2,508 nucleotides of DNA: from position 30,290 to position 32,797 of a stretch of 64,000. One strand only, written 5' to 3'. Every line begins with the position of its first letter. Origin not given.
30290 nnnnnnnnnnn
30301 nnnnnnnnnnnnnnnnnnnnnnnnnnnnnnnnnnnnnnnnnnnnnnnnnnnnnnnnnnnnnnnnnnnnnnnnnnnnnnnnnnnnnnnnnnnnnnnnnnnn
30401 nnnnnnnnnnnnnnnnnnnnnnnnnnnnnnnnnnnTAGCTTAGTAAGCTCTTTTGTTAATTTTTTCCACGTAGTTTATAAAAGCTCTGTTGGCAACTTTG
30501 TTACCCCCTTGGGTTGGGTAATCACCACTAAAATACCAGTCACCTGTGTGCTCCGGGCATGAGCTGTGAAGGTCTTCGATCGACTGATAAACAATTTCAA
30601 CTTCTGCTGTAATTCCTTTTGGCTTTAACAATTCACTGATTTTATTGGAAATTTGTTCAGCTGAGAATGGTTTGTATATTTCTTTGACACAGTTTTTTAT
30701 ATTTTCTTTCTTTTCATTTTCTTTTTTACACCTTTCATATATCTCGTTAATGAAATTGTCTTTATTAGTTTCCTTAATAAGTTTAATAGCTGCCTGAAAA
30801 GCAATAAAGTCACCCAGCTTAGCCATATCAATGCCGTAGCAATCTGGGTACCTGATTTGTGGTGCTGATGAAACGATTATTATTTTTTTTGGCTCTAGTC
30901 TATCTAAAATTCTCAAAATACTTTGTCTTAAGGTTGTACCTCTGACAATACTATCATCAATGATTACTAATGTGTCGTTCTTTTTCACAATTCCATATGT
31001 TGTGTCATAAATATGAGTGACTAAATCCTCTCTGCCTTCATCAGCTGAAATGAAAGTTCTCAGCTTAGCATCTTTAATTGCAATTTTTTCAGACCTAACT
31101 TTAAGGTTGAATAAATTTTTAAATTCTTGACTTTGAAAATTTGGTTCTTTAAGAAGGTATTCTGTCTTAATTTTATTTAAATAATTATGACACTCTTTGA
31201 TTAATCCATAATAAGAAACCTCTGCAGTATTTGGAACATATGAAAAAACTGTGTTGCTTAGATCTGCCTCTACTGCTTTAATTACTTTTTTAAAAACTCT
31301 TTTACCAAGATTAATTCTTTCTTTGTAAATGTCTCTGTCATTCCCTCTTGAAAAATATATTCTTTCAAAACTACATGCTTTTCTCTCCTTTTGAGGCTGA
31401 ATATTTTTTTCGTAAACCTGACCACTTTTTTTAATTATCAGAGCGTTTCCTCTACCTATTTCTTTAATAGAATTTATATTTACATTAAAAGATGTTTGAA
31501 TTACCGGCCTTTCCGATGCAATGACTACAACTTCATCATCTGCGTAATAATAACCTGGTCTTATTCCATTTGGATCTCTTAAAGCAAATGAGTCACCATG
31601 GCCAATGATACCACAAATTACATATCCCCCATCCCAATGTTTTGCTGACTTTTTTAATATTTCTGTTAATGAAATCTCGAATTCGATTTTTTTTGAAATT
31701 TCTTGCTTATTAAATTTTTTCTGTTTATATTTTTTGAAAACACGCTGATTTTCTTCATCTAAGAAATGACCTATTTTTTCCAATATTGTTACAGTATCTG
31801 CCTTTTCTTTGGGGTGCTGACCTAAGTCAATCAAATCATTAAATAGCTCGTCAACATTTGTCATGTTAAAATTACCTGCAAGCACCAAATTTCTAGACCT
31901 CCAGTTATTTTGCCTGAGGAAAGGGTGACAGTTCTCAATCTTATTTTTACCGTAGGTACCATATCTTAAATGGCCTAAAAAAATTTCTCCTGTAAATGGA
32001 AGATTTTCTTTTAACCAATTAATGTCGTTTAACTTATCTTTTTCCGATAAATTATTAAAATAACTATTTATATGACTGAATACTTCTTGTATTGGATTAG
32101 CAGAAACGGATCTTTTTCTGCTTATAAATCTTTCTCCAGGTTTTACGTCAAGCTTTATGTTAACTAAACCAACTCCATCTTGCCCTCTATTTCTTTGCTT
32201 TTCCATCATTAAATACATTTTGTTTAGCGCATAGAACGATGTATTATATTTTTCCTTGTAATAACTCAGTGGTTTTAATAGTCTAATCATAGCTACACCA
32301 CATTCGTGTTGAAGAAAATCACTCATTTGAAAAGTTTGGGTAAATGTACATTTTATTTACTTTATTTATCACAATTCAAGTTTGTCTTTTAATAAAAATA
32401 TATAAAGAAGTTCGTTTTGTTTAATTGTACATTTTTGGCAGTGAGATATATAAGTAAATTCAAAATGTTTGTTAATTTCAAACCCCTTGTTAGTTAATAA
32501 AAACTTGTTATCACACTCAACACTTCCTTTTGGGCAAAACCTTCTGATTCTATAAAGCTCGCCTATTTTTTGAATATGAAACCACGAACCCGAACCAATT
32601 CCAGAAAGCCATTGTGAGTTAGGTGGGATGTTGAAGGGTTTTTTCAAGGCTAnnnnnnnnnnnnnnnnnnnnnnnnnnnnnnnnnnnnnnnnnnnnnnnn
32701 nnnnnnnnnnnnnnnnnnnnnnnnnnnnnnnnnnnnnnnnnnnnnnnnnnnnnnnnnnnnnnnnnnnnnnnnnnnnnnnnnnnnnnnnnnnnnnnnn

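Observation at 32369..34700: Translationally coupled trio: CSAD/GAD-clade PLP decarboxylase, LRAT/PLAAT-like His-His-Cys enzyme, and a 4-Cys mini-protein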

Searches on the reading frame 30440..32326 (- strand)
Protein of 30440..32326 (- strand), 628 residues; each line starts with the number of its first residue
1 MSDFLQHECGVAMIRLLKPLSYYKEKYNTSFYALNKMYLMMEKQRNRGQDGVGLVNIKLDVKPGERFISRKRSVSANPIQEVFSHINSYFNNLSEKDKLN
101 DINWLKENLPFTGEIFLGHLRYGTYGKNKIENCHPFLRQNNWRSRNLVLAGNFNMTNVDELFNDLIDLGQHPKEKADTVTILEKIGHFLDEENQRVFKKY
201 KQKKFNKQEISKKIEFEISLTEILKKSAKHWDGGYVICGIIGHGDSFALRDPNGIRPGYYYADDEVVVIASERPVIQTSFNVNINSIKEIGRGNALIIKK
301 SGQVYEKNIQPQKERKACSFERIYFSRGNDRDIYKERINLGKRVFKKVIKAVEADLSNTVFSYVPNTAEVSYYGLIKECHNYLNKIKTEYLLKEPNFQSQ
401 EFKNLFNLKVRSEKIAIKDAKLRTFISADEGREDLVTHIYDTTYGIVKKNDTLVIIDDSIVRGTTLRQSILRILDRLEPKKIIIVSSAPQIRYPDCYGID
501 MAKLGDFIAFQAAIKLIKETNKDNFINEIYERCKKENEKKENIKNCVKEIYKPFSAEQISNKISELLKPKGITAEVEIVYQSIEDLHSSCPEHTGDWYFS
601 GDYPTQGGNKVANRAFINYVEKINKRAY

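Call 75: search_protein_families(library=pfam, proteins=[window:30440-32326:-], max_evalue=0.001)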
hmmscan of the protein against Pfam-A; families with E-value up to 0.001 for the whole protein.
window:30440-32326:- (628 aa): 4 families
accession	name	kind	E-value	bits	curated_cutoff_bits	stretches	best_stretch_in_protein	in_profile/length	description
PF13522.11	GATase_6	-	2.5e-06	28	27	1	111-183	8-75/130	Glutamine amidotransferase domain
PF13537.11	GATase_7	-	1.6e-05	25.3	25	0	222-276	65-121/123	Glutamine amidotransferase domain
PF13230.11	GATase_4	-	3.2e-05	23.4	23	1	108-162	66-118/272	Glutamine amidotransferases class-II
PF00310.26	GATase_2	-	0.00043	19.6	19.9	1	224-305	321-402/420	Glutamine amidotransferases class-II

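Call 77: search_protein_families(library=ncbifam, proteins=[window:30440-32326:-], max_evalue=0.00001)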
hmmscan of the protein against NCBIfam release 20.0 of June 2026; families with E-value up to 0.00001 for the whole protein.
window:30440-32326:- (628 aa): 2 families
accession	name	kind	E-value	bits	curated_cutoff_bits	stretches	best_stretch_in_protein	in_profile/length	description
TIGR01134.1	purF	equivalog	1.8e-35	123.2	350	1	112-535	63-416/432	amidophosphoribosyltransferase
NF001484.0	PRK00331.1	subfamily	5.8e-06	25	381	1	94-194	46-142/601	isomerizing glutamine--fructose-6-phosphate transaminase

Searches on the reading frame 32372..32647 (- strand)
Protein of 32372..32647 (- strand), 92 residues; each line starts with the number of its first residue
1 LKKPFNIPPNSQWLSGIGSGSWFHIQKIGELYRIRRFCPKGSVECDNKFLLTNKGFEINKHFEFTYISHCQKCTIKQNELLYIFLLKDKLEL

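Call 3: search_protein_families(library=pfam, proteins=[window:32372-32647:-], max_evalue=1)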
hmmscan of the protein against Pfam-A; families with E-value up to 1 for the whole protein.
window:32372-32647:- (92 aa): 2 families
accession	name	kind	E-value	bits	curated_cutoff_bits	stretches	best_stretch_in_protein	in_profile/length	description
PF20405.4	DUF6695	-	3.7e-26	91.6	25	1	12-84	2-76/79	DUF6695 C-terminal domain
PF05187.19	Fer4_ETF_QO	-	0.048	14.3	24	1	35-78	47-86/104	Electron transfer flavoprotein-ubiquinone oxidoreductase, 4Fe-4S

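Call 4: search_protein_families(library=ncbifam, proteins=[window:32372-32647:-], max_evalue=1)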
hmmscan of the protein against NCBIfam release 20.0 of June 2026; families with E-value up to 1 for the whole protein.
window:32372-32647:- (92 aa): 0 families

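Call 28: find_homologous_proteins(query=window:32372-32647:-)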
Query window:32372-32647:- (92 aa): 11 proteins with E <= 0.001 among 11 candidates.
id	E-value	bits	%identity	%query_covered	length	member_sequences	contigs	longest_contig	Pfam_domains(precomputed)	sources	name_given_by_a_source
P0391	2.8e-55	202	96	100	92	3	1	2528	PF20405.5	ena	-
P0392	5.2e-55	202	96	100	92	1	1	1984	PF20405.5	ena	-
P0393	3.7e-54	199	93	100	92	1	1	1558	PF20405.5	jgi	-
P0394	2.4e-51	190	89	100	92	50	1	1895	PF20405.5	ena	-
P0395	3.6e-50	186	87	100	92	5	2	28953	PF20405.5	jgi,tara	tara:strand:- start:316 stop:594 length:279 start_codon:yes stop_codon:yes gene_type:complete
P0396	8.4e-47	175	85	100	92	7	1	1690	PF20405.5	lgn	-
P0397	5.6e-43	163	77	100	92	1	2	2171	PF20405.5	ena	-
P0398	1.7e-14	72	75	59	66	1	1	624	PF20405.5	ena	-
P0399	2.7e-14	71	88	45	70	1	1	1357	PF20405.5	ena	-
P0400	1.0e-13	69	51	76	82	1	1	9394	PF20405.5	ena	-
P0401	1.3e-9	56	72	50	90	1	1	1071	PF20405.5,PF00535.33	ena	-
